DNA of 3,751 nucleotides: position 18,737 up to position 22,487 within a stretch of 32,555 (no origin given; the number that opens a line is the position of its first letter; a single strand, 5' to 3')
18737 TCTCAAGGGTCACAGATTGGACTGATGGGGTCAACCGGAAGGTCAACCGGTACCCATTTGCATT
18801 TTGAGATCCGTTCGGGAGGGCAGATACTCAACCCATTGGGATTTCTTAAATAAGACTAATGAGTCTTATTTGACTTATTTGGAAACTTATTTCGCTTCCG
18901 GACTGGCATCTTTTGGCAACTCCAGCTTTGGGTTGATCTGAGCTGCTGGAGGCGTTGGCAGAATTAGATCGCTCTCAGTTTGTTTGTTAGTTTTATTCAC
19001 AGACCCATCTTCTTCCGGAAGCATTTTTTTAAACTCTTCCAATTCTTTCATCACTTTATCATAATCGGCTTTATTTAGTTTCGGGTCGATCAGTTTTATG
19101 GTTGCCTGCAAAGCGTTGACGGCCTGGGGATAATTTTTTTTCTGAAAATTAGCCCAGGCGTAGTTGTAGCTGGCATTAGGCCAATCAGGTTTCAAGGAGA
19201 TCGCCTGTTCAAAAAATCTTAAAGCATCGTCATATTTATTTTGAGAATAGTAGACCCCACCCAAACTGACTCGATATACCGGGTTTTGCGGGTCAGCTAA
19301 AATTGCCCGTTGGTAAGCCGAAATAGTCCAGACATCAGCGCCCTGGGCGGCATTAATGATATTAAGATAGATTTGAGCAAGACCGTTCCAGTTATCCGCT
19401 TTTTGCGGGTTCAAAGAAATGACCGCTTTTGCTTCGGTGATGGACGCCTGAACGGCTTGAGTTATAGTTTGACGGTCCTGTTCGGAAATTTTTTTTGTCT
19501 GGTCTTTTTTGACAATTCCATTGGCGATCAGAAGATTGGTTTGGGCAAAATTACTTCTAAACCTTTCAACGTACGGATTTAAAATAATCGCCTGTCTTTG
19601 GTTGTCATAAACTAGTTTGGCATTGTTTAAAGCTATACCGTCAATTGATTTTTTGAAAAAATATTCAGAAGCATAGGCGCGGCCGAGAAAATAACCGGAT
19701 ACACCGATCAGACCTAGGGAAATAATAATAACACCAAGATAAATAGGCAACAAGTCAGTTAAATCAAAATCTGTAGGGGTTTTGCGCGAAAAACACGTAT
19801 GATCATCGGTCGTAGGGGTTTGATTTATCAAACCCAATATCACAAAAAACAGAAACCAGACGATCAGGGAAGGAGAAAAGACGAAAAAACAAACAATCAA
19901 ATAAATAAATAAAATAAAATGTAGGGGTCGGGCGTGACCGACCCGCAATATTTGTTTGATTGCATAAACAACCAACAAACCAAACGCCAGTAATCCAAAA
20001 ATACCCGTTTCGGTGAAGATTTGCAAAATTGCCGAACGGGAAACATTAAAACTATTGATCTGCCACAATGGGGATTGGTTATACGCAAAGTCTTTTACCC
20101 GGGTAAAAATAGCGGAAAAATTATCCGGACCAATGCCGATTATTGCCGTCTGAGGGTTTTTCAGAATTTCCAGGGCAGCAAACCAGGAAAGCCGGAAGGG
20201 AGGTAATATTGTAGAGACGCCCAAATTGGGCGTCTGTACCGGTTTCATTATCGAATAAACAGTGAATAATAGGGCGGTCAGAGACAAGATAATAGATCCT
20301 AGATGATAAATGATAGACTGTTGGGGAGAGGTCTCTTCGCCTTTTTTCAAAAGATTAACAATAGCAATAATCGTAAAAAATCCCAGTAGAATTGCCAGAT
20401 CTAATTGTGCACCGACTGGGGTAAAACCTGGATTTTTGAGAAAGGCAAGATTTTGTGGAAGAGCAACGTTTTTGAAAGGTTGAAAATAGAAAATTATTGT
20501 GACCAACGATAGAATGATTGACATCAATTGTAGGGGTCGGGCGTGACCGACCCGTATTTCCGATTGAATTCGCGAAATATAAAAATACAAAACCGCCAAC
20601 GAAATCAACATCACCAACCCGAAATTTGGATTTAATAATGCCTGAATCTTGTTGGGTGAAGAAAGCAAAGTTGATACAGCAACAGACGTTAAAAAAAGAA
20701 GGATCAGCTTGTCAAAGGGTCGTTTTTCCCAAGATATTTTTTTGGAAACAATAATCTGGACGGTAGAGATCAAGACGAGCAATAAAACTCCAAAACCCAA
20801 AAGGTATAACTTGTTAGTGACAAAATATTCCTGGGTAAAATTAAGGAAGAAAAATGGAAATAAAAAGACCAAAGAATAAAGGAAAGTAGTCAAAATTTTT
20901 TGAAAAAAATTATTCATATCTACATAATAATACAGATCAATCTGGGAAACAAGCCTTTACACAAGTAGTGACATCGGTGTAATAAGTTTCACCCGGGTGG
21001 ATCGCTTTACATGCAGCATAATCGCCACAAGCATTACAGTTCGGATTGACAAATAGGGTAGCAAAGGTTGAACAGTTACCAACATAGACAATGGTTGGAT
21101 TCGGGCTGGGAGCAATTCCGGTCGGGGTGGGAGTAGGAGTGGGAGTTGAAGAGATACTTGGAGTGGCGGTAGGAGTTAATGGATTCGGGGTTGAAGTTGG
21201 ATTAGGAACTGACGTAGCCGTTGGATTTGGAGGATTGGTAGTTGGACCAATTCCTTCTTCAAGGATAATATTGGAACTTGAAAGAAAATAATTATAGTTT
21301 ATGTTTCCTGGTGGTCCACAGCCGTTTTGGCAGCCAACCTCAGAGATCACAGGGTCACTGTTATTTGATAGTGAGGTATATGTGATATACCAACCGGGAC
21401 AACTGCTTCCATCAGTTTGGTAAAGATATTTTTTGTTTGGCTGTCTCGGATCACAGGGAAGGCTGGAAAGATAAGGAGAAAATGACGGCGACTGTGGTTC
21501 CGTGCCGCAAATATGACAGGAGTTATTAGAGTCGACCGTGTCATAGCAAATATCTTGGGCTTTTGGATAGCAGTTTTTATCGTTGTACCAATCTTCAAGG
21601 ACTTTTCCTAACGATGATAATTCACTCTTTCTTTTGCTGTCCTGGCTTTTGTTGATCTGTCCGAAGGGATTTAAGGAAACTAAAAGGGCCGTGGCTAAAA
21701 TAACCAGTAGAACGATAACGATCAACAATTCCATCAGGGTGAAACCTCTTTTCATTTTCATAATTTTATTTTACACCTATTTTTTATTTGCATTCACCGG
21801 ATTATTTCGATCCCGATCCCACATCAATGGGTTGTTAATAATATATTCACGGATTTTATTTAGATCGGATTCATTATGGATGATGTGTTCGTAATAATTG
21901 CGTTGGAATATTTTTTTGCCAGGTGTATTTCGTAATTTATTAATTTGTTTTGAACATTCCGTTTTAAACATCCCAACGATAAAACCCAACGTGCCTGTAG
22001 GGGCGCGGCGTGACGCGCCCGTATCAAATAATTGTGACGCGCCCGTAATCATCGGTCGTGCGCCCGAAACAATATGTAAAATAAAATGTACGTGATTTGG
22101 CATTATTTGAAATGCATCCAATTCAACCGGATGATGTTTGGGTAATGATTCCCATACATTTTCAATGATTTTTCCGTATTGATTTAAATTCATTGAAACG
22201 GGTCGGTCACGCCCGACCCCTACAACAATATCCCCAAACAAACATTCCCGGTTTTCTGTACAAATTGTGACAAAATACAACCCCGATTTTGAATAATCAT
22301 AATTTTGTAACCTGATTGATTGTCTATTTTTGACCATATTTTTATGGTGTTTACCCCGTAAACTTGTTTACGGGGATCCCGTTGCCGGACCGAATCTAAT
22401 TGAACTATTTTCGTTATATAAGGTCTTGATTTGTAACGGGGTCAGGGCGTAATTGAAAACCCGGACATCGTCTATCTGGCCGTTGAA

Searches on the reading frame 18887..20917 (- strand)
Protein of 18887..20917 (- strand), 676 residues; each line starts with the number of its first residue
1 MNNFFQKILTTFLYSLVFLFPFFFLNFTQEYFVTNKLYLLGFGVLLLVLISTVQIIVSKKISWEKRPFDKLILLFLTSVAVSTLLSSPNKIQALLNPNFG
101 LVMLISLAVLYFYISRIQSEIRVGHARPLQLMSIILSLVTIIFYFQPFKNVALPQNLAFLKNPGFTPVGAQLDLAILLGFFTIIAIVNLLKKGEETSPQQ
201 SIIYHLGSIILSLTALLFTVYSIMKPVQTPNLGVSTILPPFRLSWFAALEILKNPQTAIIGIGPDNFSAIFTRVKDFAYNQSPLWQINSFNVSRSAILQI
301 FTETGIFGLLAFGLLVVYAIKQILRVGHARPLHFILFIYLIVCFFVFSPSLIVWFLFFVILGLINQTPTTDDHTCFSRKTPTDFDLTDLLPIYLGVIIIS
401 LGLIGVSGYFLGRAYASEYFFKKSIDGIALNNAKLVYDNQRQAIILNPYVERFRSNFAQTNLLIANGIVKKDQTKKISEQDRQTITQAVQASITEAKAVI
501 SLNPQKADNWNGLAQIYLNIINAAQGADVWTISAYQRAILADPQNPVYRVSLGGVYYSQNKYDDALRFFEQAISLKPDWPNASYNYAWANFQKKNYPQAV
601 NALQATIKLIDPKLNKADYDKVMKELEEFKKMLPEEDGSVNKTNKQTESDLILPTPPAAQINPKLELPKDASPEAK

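Call 53: search_protein_families(library=pfam, proteins=[window:18887-20917:-], max_evalue=0.001)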
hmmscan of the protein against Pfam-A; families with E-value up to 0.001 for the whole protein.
window:18887-20917:- (676 aa): 15 families
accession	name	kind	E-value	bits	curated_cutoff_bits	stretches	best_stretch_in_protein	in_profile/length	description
PF13432.12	TPR_16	-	2.5e-10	41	32.7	1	555-605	6-56/65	Tetratricopeptide repeat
PF07719.23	TPR_2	-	2.6e-10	40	27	1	552-578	7-33/34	Tetratricopeptide repeat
PF14559.12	TPR_19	-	4.6e-10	40.1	25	1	558-606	3-51/68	Tetratricopeptide repeat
PF00515.34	TPR_1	-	2.2e-09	37.1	27.8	1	552-578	7-33/34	Tetratricopeptide repeat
PF13414.12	TPR_11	-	1.9e-08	34.3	26.8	1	555-592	3-40/42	TPR repeat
PF13431.12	TPR_17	-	4.9e-08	33.1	24.4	0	534-566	1-33/34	Tetratricopeptide repeat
PF13424.12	TPR_12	-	7.3e-08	32.9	30.1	1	551-608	8-73/77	Tetratricopeptide repeat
PF12895.13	ANAPC3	-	1.8e-06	28.6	27.2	1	538-605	15-81/82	Anaphase-promoting complex, cyclosome, subunit 3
PF23914.1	TPR_CcmH_CycH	-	2.6e-05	24.6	42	1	473-613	23-154/158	Cytochrome c-type biogenesis protein H TPR domain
PF13181.12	TPR_8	-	6.8e-05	23.2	25.7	0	551-578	6-33/34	Tetratricopeptide repeat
PF13374.12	TPR_10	-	0.00031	21.1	27.5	0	551-574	7-30/42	Tetratricopeptide repeat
PF13371.12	TPR_9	-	0.00045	20.6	35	0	554-608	3-57/73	Tetratricopeptide repeat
PF13176.12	TPR_7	-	0.00045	20.5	27.9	0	551-578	4-31/36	Tetratricopeptide repeat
PF13174.12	TPR_6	-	0.00077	20.4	26.3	0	582-608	2-28/33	Tetratricopeptide repeat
PF13428.12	TPR_14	-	0.00079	20.3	23.5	0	550-587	5-42/44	Tetratricopeptide repeat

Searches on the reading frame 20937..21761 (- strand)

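Call 53: search_protein_families(library=pfam, proteins=[window:20937-21761:-], max_evalue=0.001)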
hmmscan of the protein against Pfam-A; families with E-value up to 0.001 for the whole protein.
window:20937-21761:- (274 aa): 1 family
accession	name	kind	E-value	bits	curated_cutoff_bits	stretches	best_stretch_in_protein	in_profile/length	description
PF07963.17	N_methyl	-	1.2e-06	28.2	21.2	1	1-27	1-27/27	Prokaryotic N-terminal methylation motif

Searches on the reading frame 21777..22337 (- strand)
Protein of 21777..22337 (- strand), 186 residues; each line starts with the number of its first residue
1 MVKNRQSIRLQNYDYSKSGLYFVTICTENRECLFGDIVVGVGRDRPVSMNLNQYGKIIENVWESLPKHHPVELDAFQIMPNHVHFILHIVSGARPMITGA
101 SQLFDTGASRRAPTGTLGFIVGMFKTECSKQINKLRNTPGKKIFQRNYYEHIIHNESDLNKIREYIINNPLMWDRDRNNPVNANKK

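Call 53: search_protein_families(library=pfam, proteins=[window:21777-22337:-], max_evalue=0.001)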
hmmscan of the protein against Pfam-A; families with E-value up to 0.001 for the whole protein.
window:21777-22337:- (186 aa): 1 family
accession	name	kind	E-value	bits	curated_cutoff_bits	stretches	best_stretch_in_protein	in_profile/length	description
PF01797.21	Y1_Tnp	-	1.1e-06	29.3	23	0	56-90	26-60/121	Transposase IS200 like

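Call 55: search_protein_families(library=ncbifam, proteins=[window:21777-22337:-], max_evalue=0.01)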
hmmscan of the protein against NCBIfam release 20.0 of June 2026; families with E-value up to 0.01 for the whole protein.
window:21777-22337:- (186 aa): 2 families
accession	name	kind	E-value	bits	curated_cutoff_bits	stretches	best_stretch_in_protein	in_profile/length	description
NF047646.1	REP_Tyr_transpos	equivalog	6.5e-18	65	80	1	45-171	21-132/146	REP-associated tyrosine transposase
NF033573.1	transpos_IS200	equivalog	0.0035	17.6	55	0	54-89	30-65/126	IS200/IS605 family transposase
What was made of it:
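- Closest known: REP/BIME elements with RAYT transposases, including intragenic GTAG- and CGTC-tagged REPs. Same: A RAYT-like Y1 transposase is encoded in the same window (calls 53, 55).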
